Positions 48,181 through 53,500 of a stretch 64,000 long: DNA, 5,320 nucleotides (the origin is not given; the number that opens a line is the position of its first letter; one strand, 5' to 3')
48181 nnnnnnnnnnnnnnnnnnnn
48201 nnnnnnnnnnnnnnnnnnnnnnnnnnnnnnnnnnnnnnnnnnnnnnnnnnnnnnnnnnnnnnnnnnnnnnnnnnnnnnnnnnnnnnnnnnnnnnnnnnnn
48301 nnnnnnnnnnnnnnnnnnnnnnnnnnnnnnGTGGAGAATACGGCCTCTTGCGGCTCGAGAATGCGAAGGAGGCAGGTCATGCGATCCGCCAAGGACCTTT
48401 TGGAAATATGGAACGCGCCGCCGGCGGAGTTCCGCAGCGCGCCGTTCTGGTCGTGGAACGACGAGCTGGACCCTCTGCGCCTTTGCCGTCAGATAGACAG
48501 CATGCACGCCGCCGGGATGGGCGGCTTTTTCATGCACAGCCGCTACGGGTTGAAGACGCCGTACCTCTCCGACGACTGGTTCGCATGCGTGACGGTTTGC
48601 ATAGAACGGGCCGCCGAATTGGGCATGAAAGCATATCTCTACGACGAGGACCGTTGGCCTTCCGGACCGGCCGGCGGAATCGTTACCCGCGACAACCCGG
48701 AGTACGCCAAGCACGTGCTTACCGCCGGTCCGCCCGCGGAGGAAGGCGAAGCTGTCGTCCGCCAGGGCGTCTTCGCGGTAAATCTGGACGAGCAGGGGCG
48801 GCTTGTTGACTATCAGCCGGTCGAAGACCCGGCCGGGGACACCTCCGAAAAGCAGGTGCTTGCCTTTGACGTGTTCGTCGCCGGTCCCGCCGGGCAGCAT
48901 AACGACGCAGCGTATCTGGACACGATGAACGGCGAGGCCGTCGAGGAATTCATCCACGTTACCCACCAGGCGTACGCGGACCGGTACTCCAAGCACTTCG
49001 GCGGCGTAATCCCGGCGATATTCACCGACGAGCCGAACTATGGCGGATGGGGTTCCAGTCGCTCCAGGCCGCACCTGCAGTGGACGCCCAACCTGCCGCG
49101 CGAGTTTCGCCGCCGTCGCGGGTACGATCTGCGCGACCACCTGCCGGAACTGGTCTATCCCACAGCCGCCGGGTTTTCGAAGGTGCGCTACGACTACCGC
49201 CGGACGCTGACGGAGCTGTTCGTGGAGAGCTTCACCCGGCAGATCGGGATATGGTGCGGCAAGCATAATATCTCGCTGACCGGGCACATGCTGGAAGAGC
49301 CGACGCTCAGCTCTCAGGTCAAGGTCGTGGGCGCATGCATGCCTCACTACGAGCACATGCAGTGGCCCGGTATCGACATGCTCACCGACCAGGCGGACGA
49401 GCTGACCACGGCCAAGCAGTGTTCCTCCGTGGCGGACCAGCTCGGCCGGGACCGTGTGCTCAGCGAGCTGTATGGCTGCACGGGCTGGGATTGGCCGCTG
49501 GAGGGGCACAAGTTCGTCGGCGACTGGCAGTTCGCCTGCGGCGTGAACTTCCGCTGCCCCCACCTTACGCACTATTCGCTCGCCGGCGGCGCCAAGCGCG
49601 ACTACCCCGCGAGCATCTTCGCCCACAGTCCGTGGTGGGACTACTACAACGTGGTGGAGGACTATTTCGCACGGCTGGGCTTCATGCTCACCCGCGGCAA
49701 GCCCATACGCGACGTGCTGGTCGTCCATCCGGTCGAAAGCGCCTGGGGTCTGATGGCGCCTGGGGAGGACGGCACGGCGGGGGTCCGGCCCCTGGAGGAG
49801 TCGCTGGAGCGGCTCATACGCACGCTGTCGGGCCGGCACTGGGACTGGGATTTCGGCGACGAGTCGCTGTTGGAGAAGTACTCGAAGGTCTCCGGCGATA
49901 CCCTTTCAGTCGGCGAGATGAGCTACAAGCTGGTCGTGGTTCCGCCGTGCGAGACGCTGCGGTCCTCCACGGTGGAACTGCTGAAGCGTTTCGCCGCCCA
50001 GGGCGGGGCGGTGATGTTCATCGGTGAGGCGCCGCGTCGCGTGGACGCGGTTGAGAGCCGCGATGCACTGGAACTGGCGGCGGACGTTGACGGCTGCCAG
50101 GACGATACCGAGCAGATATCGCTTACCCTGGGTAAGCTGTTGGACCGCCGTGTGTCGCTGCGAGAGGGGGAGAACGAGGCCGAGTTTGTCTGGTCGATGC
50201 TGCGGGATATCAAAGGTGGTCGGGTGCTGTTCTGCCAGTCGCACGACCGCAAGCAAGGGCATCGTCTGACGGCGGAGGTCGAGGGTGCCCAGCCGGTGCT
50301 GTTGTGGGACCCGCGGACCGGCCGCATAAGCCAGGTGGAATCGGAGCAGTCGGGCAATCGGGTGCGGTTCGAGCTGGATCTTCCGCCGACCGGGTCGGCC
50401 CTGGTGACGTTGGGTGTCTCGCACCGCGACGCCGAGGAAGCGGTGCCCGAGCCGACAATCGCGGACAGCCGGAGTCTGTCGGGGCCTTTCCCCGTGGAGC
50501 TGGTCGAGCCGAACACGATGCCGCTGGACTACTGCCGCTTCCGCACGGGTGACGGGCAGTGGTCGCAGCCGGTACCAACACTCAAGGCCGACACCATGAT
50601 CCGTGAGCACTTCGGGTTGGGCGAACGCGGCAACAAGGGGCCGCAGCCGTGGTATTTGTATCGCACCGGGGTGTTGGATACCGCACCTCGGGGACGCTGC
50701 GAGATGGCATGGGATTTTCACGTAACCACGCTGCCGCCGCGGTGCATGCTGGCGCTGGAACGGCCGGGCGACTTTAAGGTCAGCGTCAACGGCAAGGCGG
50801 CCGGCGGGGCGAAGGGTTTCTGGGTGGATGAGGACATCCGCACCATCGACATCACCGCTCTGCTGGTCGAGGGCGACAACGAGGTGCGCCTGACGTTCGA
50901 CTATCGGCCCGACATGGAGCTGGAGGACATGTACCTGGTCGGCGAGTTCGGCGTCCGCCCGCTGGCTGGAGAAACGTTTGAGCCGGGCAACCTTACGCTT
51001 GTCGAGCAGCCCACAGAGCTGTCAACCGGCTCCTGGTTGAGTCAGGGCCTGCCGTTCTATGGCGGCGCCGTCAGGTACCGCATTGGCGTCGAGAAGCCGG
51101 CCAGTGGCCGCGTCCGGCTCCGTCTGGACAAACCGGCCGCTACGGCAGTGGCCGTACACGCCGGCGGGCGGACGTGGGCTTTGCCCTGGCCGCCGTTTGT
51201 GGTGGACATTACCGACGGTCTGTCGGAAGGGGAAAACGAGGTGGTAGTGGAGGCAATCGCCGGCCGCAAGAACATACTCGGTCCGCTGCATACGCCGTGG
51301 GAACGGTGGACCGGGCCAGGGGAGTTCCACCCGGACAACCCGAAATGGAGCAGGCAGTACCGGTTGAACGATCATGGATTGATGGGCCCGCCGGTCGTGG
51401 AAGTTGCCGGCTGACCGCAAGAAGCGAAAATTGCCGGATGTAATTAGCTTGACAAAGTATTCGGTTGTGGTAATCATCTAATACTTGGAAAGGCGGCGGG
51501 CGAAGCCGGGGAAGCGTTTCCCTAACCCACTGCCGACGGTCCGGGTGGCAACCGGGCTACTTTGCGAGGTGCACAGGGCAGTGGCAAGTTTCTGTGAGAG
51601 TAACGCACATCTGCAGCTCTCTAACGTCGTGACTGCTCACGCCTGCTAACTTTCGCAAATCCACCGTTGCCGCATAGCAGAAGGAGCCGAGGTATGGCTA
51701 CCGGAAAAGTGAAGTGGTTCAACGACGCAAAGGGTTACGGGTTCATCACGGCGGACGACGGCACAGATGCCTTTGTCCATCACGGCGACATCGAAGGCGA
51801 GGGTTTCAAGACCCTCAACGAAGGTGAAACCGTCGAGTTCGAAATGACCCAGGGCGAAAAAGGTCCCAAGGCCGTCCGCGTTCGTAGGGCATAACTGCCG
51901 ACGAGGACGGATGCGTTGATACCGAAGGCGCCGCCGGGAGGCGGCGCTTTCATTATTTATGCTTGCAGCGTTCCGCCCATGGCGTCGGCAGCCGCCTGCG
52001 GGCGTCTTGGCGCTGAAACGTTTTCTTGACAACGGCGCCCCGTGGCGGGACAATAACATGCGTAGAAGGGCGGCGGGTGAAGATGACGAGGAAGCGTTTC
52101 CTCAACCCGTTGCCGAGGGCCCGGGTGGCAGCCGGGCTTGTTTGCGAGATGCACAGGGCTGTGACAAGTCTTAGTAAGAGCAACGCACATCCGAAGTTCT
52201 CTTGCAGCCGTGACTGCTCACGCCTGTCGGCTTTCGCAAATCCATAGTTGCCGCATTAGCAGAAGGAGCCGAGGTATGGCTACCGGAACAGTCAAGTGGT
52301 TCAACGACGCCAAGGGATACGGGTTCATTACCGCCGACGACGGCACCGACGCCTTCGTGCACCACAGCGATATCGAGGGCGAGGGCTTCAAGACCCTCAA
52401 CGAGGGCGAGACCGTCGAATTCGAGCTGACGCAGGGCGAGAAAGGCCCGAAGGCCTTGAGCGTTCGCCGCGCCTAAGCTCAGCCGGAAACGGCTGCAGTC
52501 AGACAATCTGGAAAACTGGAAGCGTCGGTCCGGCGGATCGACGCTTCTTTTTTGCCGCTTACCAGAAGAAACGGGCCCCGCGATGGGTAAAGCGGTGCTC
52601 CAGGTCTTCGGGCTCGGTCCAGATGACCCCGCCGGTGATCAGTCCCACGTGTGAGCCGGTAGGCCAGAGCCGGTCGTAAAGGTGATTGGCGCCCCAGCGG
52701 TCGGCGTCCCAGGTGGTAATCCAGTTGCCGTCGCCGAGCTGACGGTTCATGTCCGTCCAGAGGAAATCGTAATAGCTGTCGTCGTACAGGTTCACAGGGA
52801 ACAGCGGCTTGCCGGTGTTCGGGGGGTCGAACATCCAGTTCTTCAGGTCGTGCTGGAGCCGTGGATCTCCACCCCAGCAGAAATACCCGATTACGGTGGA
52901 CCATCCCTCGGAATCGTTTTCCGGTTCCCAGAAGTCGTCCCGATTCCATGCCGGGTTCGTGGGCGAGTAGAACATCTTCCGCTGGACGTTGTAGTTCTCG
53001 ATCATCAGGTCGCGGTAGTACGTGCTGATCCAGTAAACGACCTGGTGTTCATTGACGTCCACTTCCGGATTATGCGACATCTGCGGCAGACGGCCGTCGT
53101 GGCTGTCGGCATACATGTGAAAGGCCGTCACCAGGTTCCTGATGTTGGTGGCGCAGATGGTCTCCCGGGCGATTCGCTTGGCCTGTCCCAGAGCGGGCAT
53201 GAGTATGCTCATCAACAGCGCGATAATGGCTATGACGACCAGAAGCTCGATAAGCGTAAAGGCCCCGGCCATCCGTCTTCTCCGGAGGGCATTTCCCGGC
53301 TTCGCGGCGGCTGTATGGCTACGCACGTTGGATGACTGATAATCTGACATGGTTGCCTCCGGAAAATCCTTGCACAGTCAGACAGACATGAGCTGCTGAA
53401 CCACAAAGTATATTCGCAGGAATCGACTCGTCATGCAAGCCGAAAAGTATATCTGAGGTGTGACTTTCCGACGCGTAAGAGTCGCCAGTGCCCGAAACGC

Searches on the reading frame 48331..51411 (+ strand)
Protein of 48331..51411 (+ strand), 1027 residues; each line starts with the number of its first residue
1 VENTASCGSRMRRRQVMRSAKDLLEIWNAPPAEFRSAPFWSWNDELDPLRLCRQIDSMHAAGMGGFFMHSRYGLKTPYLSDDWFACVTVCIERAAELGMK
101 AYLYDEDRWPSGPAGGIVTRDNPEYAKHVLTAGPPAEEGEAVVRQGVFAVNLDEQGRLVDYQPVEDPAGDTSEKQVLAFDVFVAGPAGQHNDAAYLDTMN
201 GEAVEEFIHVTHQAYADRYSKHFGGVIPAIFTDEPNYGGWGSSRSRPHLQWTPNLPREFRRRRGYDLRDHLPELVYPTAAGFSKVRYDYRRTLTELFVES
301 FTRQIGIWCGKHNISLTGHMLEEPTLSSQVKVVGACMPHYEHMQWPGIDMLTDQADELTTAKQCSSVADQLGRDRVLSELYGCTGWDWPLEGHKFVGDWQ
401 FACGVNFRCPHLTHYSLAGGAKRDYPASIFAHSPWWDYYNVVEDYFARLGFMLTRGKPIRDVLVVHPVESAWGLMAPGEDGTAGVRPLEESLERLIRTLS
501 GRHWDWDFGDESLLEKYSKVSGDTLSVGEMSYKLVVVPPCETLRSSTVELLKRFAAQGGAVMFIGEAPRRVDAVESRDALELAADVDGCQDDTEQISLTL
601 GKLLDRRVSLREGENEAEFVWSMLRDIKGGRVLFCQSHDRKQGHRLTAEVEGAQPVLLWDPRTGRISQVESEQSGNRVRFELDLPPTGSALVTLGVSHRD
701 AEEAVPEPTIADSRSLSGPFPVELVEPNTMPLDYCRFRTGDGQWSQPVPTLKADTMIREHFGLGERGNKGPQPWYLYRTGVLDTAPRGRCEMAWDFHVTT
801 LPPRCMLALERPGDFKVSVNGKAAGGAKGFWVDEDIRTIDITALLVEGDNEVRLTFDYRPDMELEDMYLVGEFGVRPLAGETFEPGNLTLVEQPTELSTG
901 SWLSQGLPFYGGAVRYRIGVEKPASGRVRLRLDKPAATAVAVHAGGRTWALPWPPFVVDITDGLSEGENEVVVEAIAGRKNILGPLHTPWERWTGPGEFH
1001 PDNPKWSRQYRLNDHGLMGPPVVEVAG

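Call 36: search_protein_families(library=pfam, proteins=[window:48331-51411:+], max_evalue=0.00001)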
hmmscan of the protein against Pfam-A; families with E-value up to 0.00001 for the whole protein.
window:48331-51411:+ (1027 aa): 1 family
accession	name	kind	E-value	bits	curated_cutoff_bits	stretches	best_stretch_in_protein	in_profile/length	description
PF17132.9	Glyco_hydro_106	-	3.5e-27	95.7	29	1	186-670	258-740/743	alpha-L-rhamnosidase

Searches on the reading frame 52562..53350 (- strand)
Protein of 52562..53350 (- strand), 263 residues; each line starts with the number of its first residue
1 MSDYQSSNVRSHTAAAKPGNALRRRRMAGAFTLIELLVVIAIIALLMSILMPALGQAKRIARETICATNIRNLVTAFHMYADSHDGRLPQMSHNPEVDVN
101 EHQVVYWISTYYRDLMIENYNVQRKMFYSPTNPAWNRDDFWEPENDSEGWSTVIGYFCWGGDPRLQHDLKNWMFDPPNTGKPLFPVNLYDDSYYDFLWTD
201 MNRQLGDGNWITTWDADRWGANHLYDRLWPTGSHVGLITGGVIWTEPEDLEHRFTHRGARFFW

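Call 36: search_protein_families(library=pfam, proteins=[window:52562-53350:-], max_evalue=0.00001)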
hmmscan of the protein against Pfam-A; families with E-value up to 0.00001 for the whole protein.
window:52562-53350:- (263 aa): 1 family
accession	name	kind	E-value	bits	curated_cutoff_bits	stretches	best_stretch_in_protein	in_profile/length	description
PF07963.17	N_methyl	-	5.9e-06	26.1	21.2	1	26-51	2-27/27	Prokaryotic N-terminal methylation motif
